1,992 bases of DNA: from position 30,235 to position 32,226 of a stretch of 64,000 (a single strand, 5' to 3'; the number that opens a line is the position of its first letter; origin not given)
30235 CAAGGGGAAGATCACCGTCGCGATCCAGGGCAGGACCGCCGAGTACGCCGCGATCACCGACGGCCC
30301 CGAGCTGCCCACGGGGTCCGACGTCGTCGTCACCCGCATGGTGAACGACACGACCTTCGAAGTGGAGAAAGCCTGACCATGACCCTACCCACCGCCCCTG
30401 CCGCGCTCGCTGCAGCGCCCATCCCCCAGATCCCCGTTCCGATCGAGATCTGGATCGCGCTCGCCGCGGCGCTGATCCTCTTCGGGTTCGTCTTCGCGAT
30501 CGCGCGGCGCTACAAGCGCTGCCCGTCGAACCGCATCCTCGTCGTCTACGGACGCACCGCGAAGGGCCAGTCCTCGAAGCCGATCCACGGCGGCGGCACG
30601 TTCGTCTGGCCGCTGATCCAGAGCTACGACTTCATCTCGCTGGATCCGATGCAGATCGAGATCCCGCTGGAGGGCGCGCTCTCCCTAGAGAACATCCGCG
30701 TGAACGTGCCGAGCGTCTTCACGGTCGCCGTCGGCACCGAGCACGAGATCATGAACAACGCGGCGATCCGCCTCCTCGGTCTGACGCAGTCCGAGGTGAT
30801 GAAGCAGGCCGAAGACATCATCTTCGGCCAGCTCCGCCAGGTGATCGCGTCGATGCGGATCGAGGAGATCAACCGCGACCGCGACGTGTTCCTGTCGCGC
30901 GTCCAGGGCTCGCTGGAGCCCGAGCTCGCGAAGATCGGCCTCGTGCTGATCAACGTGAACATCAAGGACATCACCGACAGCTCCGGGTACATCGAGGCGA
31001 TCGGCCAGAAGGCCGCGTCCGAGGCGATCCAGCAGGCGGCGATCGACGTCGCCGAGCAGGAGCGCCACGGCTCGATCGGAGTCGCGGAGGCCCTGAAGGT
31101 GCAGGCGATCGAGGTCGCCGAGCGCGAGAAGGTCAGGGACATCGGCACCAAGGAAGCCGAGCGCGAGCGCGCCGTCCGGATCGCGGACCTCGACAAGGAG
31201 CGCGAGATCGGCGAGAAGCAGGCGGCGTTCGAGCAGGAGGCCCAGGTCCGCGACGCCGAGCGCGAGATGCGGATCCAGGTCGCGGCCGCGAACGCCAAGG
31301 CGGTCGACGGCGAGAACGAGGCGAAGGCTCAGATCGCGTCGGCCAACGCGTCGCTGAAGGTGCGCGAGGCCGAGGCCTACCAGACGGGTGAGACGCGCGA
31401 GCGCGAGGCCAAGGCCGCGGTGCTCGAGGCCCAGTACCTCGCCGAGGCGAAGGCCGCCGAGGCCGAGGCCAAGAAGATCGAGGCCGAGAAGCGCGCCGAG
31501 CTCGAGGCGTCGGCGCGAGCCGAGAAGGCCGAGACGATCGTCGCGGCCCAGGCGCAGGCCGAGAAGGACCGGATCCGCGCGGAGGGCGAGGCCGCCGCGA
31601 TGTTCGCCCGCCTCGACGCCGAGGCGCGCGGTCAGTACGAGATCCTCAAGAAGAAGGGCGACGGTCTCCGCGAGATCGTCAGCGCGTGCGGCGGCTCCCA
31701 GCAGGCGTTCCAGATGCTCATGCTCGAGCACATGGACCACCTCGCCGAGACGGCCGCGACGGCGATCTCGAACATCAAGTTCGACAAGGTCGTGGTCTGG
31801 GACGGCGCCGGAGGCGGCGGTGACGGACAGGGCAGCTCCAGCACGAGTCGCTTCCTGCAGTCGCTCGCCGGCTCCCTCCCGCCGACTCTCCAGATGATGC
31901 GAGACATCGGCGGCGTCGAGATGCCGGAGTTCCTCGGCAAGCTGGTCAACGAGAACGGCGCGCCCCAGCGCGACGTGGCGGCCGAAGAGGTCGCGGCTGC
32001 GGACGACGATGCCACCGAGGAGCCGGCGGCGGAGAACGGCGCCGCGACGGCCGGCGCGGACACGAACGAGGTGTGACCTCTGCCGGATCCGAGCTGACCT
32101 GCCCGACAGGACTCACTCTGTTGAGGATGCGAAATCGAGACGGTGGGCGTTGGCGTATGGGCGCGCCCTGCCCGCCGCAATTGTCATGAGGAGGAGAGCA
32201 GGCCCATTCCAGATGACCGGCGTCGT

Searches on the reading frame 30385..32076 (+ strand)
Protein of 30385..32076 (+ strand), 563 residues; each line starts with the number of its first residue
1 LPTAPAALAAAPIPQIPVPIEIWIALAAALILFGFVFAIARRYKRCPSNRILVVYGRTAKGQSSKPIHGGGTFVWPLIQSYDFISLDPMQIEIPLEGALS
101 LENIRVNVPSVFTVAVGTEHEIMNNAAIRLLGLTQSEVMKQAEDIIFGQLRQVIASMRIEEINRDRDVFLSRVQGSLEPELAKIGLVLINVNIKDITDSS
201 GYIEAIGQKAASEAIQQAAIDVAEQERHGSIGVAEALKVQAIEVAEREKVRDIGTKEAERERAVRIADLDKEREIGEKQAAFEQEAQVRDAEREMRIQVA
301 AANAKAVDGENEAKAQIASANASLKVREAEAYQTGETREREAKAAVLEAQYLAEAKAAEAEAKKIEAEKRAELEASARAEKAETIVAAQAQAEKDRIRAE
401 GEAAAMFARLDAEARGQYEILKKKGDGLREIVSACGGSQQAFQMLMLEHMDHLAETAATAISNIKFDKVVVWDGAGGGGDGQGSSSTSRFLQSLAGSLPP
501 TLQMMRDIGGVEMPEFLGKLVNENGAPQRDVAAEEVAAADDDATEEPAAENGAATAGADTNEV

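Call 26: search_protein_families(library=pfam, proteins=[window:30385-32076:+], max_evalue=0.01)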
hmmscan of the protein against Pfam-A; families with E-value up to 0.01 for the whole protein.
window:30385-32076:+ (563 aa): 1 family
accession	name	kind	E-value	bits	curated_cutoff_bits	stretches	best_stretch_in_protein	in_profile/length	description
PF01145.31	Band_7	-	9.2e-30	104.4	23.6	1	47-226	4-175/176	SPFH domain / Band 7 family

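Call 71: search_protein_families(library=padloc, proteins=[window:30385-32076:+], max_evalue=0.001)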
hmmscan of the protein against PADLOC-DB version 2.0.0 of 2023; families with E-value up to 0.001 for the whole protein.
window:30385-32076:+ (563 aa): 0 families
